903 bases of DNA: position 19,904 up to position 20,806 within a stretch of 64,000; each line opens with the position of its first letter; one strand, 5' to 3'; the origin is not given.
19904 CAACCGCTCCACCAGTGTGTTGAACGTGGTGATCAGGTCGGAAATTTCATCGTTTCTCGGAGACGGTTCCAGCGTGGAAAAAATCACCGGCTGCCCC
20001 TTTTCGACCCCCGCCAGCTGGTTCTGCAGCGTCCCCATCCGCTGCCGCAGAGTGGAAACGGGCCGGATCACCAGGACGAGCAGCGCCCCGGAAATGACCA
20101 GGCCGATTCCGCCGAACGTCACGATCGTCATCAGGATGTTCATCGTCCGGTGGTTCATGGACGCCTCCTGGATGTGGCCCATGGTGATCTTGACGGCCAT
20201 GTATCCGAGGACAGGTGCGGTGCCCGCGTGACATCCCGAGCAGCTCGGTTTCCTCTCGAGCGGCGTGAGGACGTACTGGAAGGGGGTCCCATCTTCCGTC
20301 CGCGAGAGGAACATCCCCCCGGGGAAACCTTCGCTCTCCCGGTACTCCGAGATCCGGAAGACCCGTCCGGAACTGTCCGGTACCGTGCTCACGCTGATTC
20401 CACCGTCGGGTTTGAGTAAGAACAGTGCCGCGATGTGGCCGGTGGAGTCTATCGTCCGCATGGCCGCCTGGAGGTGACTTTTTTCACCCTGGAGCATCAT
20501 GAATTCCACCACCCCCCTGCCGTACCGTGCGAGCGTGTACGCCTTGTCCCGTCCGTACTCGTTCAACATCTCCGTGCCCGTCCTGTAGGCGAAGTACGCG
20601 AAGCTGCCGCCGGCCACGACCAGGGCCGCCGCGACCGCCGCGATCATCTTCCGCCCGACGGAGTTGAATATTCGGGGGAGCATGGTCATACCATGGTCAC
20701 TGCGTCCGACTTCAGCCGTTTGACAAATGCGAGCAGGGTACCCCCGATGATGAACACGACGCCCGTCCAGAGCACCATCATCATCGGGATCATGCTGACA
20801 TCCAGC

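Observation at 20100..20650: Periplasmic c-type heme motif in a two-component sensor kinase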

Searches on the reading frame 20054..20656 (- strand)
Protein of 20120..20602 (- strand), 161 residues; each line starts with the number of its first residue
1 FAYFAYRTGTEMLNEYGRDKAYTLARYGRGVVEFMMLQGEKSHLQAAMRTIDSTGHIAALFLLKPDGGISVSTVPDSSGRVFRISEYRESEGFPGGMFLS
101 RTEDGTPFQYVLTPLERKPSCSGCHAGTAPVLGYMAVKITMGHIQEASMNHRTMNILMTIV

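Call 5: search_protein_families(library=pfam, proteins=[window:20138-20584:-], max_evalue=10)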
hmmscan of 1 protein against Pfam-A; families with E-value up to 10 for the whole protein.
seq(149 aa): 1 family
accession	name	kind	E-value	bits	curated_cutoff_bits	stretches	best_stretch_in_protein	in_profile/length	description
PF21563.3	Mcp40H-20_sensor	-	0.11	13.2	27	1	94-131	70-107/112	Methyl-accepting chemotaxis sensory transducer, class 40H, sensor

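Call 8: search_solved_structures(query=window:20138-20584:-, max_evalue=10, show_alignments=3)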
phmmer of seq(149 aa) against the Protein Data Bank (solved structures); distinct sequences matched with E-value up to 10: 2.
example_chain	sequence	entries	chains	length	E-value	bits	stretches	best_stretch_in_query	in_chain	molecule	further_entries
1wj4_A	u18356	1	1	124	0.46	13.6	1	27-93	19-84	KIAA0794 protein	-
3ouq_A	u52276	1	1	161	4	10.5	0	100-122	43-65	Cytochrome c family protein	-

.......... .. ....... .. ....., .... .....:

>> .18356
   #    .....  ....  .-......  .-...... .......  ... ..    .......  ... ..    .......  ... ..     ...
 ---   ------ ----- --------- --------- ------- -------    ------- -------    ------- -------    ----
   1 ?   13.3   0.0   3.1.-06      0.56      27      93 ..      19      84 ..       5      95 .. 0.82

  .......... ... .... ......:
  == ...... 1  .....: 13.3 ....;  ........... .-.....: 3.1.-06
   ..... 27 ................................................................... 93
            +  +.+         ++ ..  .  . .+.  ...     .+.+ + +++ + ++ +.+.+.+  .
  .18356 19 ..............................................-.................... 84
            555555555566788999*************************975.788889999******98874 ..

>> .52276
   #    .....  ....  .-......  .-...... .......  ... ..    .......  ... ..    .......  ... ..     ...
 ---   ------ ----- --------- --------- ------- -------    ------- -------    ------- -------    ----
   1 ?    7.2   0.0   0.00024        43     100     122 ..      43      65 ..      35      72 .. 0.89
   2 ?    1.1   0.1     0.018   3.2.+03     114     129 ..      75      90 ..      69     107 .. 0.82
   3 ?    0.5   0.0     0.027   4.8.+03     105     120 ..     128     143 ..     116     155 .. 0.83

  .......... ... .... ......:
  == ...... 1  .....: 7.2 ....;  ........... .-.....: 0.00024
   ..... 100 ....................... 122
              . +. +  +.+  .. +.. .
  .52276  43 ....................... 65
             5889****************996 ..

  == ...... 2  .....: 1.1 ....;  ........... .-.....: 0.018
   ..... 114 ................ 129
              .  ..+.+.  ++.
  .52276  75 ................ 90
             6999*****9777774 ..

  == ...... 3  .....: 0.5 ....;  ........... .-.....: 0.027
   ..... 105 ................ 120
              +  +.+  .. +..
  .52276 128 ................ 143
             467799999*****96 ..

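Call 22: search_protein_representatives(protein=window:20120-20602:-)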
Query: 161 residues. Proteins with E-value up to 0.001 (for the whole library): 42; up to 1e-10: 17; up to 1e-30: 0. The best 42 are listed.
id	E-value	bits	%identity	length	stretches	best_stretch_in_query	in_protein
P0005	3.6e-26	108.1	35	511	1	1-160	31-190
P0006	1.6e-24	102.7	31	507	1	1-160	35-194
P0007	1.3e-23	99.7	32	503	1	1-160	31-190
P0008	2.3e-23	98.9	33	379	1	3-160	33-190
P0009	2.3e-22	95.7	32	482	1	1-161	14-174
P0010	2.2e-19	86.1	30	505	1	1-160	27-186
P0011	3.2e-18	82.2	30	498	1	1-160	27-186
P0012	2.5e-17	79.4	26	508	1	1-160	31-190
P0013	2.9e-15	72.7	32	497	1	1-160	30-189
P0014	3.0e-14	69.4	26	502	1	1-160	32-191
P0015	3.6e-14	69.1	32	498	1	3-159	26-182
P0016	3.1e-12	62.8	25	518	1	1-159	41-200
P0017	3.7e-12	62.6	27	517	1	1-159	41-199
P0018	8.4e-12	61.4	27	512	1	2-160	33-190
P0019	3.3e-11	59.5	27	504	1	2-160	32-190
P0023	6.3e-10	55.3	26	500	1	1-157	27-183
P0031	1.3e-07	47.8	25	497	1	5-160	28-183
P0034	5.7e-06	42.5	28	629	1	3-158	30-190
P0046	7.5e-04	35.6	29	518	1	19-140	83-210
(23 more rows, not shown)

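Call 27: search_solved_structures(query=A1, max_evalue=10, show_alignments=3)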
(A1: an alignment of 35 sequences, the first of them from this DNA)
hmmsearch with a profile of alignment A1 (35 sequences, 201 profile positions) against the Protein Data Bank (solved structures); distinct sequences matched with E-value up to 10: 20.
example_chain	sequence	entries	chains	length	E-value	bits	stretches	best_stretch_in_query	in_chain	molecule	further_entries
3b42_A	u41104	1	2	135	4.3e-14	55.5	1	34-167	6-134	Methyl-accepting chemotaxis protein, putative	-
9l08_A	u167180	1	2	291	1.2e-12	50.8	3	118-151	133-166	Covalently Connected Cytochrome c555 trimer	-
3b47_A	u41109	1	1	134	1.7e-11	47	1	34-167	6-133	Methyl-accepting chemotaxis protein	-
5z25_A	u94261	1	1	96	0.0061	19.1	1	117-151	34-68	Cytochrome c552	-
6h5b_B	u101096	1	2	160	0.15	14.5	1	53-106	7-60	MglB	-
6izw_B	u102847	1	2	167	0.17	14.4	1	53-106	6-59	Gliding motility protein MglB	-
6hjm_A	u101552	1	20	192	0.22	14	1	53-106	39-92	MglB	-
8tm9_A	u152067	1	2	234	0.26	13.8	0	6-62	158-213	D_3_633_8x peptide bound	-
8tlp_A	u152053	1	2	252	0.34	13.4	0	6-62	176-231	D_3_633_8x, no peptide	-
2bjh_A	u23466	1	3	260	1.1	11.8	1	126-176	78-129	FERULOYL ESTERASE A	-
2c1d_A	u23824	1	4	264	1.1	11.7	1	135-160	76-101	SOXA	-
2hl6_A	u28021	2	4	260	1.2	11.6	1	126-169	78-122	Feruloyl esterase A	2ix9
1usw_A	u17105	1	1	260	1.2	11.6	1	126-169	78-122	FERULOYL ESTERASE A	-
1uwc_A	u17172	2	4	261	1.2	11.6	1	126-169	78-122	FERULOYL ESTERASE A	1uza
2zxy_A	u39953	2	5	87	1.3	11.6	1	132-151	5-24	Cytochrome c552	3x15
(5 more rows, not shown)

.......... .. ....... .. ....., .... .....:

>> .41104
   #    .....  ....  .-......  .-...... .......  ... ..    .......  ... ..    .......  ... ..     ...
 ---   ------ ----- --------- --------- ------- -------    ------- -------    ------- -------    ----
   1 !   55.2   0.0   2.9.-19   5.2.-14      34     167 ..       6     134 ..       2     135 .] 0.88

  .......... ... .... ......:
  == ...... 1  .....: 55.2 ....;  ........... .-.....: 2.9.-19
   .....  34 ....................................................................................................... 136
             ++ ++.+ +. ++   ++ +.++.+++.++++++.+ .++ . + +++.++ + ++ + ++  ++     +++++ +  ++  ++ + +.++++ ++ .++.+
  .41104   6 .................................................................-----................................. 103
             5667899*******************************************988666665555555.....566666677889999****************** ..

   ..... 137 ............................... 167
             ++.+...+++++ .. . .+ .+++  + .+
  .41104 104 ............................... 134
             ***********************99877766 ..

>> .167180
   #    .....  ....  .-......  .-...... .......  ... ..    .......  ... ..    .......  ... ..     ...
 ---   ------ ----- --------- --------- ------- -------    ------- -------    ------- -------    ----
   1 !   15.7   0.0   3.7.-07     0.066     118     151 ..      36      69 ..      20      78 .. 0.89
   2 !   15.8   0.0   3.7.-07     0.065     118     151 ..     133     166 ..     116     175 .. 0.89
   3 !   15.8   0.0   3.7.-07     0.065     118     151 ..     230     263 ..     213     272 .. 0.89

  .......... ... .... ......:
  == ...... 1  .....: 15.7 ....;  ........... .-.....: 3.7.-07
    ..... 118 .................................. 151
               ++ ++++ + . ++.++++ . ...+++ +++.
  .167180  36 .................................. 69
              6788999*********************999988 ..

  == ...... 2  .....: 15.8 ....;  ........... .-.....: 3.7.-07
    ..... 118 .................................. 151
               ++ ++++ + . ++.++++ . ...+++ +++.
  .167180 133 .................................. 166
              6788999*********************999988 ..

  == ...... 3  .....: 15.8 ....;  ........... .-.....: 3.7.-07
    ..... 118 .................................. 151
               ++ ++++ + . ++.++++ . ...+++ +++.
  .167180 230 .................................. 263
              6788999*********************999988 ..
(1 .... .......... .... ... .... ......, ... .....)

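Call 29: search_protein_families(library=pfam, alignment_id=A1, max_evalue=1)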
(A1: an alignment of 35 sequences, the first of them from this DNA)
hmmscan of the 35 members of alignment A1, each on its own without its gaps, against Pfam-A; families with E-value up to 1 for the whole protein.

A. member 1, seq(201 aa): 1 family
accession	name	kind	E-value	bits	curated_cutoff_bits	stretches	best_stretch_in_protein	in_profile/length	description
PF21563.3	Mcp40H-20_sensor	-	0.24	12.1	27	1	118-155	70-107/112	Methyl-accepting chemotaxis sensory transducer, class 40H, sensor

B. families by the number of members that match (of 35 scanned): 44 families (the first 25 are shown)
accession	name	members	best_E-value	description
PF21563.3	Mcp40H-20_sensor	25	3.3e-11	Methyl-accepting chemotaxis sensory transducer, class 40H, sensor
PF11845.13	Tll0287-like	17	0.003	Tll0287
PF02743.24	dCache_1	6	0.027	Cache domain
PF17203.10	sCache_3_2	4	0.0076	Single cache domain 3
PF23846.1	Cache_WalK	3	0.009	WalK sensor protein kinase Chache domain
PF14827.12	dCache_3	3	0.023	Double sensory domain of two-component sensor kinase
PF15378.11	DUF4605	2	0.00028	Domain of unknown function (DUF4605)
PF17152.10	CHASE8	2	0.0053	Periplasmic sensor domain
PF14522.11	Cytochrome_C7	1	0.0034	Cytochrome c7 and related cytochrome c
PF22113.1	Mtrc-MtrF_II-IV_dom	1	0.013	Outer membrane cytochrome MtrC/MtrF-like, domains II/IV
PF12420.13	DUF3671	1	0.018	Fam-L, Fam-M like protein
PF06537.16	DHOR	1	0.019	Di-haem oxidoreductase, putative peroxidase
PF23325.1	TPR_28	1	0.026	GBF1-like, tetratrico peptide repeats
PF09835.14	DUF2062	1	0.029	Uncharacterized protein conserved in bacteria (DUF2062)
PF01554.23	MatE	1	0.032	MatE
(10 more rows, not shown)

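Call 30: find_homologous_proteins(query=A1, max_evalue=0.001)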
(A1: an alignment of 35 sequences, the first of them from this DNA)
Query A1 (35 sequences) (201 aa, profile of the alignment): 5 proteins with E <= 0.001 among 8000 candidates.
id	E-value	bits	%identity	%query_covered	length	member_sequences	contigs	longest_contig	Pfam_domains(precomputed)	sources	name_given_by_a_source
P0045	1.5e-45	173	25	79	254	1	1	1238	PF00672.31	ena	-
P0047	3.3e-34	136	24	83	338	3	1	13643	PF00672.31,PF21563.4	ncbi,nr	ncbi:MAG TPA: HAMP domain-containing protein, partial [Geothermobacteraceae bacterium]|nr:HAMP domai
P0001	2.9e-25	107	76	61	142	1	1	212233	-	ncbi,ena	-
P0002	8.1e-18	82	78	34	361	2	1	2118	PF13581.13,PF02518.32,PF00512.32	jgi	-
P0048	7.7e-16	76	95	39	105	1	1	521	-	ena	-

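Call 33: predict_structure(alignment_id=A1)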
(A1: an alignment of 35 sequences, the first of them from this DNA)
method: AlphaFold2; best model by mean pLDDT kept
length: 201 residues; sequences in the alignment: 35
mean_pLDDT: 93.3   pTM: 0.81
mean pLDDT of the five models: 93.3, 92.5, 92.1, 90.5, 88.0
residues with pLDDT >= 90: 176; 70-90: 25; 50-70: 0; < 50: 0
segments of 3 or more residues with pLDDT < 50: none
pLDDT, mean of each block of 10 residues (from residue 1): 94 96 92 92 94 90 91 93 95 88 94 94 95 95 93 95 91 94 96 95 86
secondary structure, 60 per line:
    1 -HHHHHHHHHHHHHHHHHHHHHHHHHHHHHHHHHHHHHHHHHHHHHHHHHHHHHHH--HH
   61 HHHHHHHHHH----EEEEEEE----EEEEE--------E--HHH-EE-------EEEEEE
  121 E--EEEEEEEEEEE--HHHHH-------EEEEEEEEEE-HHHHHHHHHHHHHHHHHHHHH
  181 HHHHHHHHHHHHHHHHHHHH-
elements in order: H2-56 H59-70 E75-81 E86-90 E115-121 E124-134 H137-141 E149-158 H160-200

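Call 36: fold_search(model_id=the predicted structure, library=pdb)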
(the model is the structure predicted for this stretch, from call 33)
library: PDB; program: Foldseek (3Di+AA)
matches with E <= 10: 659; with E <= 0.001: 21
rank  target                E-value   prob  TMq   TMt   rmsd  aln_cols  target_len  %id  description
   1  9a5d_A                2.9e-06  1.00  0.54  0.22   6.6       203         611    9  Integrative model of WALK-YYCH by crosslinking MS and deep learning (released 2024-09-18)
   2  3b42_A                5.5e-06  1.00  0.34  0.51  13.7       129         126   17  Periplasmic sensor domain of chemotaxis protein GSU0935 (released 2008-04-08)
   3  4jgq_A                1.1e-05  1.00  0.39  0.38  11.0       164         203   12  The crystal structure of sporulation kinase D mutant sensor domain, r131a, from Bacillus subtilis subsp in co-crystall (released 2013-05-15)
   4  3b42_B                1.1e-05  1.00  0.33  0.48  13.5       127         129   17  Periplasmic sensor domain of chemotaxis protein GSU0935 (released 2008-04-08)
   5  4jgo_B                2.4e-05  1.00  0.35  0.34  11.5       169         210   14  The crystal structure of sporulation kinase d sensor domain from Bacillus subtilis subsp. (released 2013-05-15)
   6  3e4o_A                5.5e-05  1.00  0.43  0.36   5.1       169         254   15  Crystal structure of succinate bound state DctB (released 2008-10-21)
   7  4jgr_A                6.6e-05  1.00  0.37  0.37  10.3       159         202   11  The crystal structure of sporulation kinase D mutant sensor domain, R131A, from Bacillus subtilis subsp at 2.4A resolu (released 2013-05-15)
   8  4jgo_A                7.9e-05  1.00  0.38  0.37  11.3       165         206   12  The crystal structure of sporulation kinase d sensor domain from Bacillus subtilis subsp. (released 2013-05-15)
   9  7dud_A                1.0e-04  1.00  0.51  0.68   4.5       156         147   11  Crystal Structure of erWalK (released 2022-01-19)
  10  3e4p_B                1.0e-04  1.00  0.40  0.32   8.9       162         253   16  Crystal structure of malonate occupied DctB (released 2008-10-21)
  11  4jgp_B                1.3e-04  1.00  0.34  0.33  11.1       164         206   14  The crystal structure of sporulation kinase D sensor domain from Bacillus subtilis subsp in complex with pyruvate at 2 (released 2013-05-15)
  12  4ywz_B                1.9e-04  1.00  0.52  0.69   4.4       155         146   11  Crystal structure of the extracellular receptor domain of the essential sensor kinase WalK from Staphylococcus aureus (released 2016-03-30)
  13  4ywz_A                2.3e-04  1.00  0.51  0.68   4.5       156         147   11  Crystal structure of the extracellular receptor domain of the essential sensor kinase WalK from Staphylococcus aureus (released 2016-03-30)
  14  3by9_A                2.8e-04  1.00  0.41  0.34   6.0       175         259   15  Crystal structure of the V. cholerae Histidine Kinase DctB Sensor Domain (released 2008-08-12)
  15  6mab                  2.8e-04  1.00  0.36  0.28   9.8       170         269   14  1.7A resolution structure of RsbU from Chlamydia trachomatis (periplasmic domain) (released 2019-09-04)
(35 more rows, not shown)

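Call 40: find_encoding_contigs(protein=P0005, flank=10000, max_places=2)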
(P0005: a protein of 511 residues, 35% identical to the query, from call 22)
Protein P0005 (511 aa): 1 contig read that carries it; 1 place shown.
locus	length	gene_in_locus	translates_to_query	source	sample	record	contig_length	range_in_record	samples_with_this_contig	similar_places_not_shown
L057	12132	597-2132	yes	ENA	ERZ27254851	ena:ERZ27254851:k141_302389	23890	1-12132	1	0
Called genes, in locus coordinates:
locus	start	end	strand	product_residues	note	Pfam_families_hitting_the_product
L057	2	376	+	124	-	?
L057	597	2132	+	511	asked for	PF00512:HisKA, PF02518:HATPase_c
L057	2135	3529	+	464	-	PF00004:AAA (faint), PF00072:Response_reg, PF00158:Sigma54_activat, PF14532:Sigma54_activ_2, PF07728:AAA_5 (weak), PF25601:AAA_lid_14, PF02954:HTH_8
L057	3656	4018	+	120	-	PF00072:Response_reg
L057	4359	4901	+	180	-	PF14522:Cytochrome_C7 (faint), PF22113:Mtrc-MtrF_II-IV_dom (faint), PF13435:Cytochrome_C554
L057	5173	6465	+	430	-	-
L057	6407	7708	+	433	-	PF02085:Cytochrom_CIII (faint), PF14522:Cytochrome_C7 (weak), PF14537:Cytochrom_c3_2 (faint), PF22113:Mtrc-MtrF_II-IV_dom (faint), PF14522:Cytochrome_C7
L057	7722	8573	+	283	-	PF14522:Cytochrome_C7 (faint), PF14537:Cytochrom_c3_2 (faint)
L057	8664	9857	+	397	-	PF14522:Cytochrome_C7 (faint), PF22113:Mtrc-MtrF_II-IV_dom (faint)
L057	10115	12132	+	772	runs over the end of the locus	PF01578:Cytochrom_C_asm, PF16327:CcmF_C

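Call 41: find_encoding_contigs(protein=P0011, flank=10000, max_places=1)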
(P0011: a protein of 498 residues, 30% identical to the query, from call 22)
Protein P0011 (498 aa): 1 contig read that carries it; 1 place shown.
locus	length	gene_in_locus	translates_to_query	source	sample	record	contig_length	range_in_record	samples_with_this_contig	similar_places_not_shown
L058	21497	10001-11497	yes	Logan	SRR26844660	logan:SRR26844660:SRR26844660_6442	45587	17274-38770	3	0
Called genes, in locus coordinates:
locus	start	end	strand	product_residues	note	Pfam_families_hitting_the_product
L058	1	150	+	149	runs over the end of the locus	PF04945:YHS (weak)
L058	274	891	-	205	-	PF02627:CMD (faint)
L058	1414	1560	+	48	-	-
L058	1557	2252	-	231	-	PF00535:Glycos_transf_2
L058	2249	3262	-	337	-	PF04055:Radical_SAM, PF12345:DUF3641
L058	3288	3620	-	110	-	PF02627:CMD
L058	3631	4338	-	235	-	PF04784:DUF547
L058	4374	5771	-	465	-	PF00535:Glycos_transf_2, PF10111:Glyco_tranf_2_2 (weak), PF13641:Glyco_tranf_2_3 (weak), PF01983:CofC, PF09837:DUF2064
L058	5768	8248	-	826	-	PF00890:FAD_binding_2 (faint), PF07992:Pyr_redox_2, PF13738:Pyr_redox_3, PF00070:Pyr_redox, PF12801:Fer4_5 (weak), PF13187:Fer4_9 (weak), PF13237:Fer4_10 (weak), PF14697:Fer4_21 (weak), +4 more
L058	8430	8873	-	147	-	PF20587:DUF6789, PF07274:DUF1440 (weak)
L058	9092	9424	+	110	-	PF00581:Rhodanese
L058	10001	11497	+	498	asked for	PF21563:Mcp40H-20_sensor (weak), PF00512:HisKA, PF02518:HATPase_c, PF13589:HATPase_c_3 (weak)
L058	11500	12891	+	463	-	PF00072:Response_reg, PF00158:Sigma54_activat, PF14532:Sigma54_activ_2, PF00004:AAA (weak), PF07724:AAA_2 (weak), PF07728:AAA_5, PF25601:AAA_lid_14, PF02954:HTH_8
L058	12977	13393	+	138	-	PF00072:Response_reg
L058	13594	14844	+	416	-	PF14522:Cytochrome_C7 (faint), PF14537:Cytochrom_c3_2 (faint), PF22113:Mtrc-MtrF_II-IV_dom (faint), PF09699:Paired_CXXCH_1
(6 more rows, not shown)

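Call 42: find_encoding_contigs(protein=P0016, flank=10000, max_places=1)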
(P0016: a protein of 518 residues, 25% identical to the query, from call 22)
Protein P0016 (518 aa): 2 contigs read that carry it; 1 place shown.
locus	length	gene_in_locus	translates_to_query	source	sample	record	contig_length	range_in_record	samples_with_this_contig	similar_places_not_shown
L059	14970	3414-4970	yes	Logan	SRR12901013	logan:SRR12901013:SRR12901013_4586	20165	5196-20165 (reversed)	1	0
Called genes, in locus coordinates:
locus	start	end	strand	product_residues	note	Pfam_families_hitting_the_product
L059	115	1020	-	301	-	PF02678:Pirin, PF05726:Pirin_C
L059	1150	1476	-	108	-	PF01253:SUI1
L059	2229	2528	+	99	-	PF03992:ABM (weak)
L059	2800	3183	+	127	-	-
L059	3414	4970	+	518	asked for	PF00512:HisKA, PF02518:HATPase_c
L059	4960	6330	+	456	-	PF00072:Response_reg, PF00158:Sigma54_activat, PF01078:Mg_chelatase (weak), PF14532:Sigma54_activ_2, PF00004:AAA (weak), PF07728:AAA_5, PF25601:AAA_lid_14, PF02954:HTH_8, +1 more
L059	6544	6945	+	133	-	PF00072:Response_reg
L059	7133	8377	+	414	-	PF14522:Cytochrome_C7 (faint), PF14537:Cytochrom_c3_2 (faint), PF02085:Cytochrom_CIII (faint), PF09699:Paired_CXXCH_1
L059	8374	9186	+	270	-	-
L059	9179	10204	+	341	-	PF01436:NHL (faint), PF17170:DUF5128 (weak)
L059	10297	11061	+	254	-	PF14537:Cytochrom_c3_2 (faint), PF09699:Paired_CXXCH_1 (weak)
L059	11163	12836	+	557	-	-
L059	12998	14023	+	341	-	PF08450:SGL (faint), PF25021:TEN_NHL (faint), PF01436:NHL (faint), PF01731:Arylesterase (faint), PF17170:DUF5128 (weak)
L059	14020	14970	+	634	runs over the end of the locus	PF22113:Mtrc-MtrF_II-IV_dom (faint), PF09699:Paired_CXXCH_1 (weak)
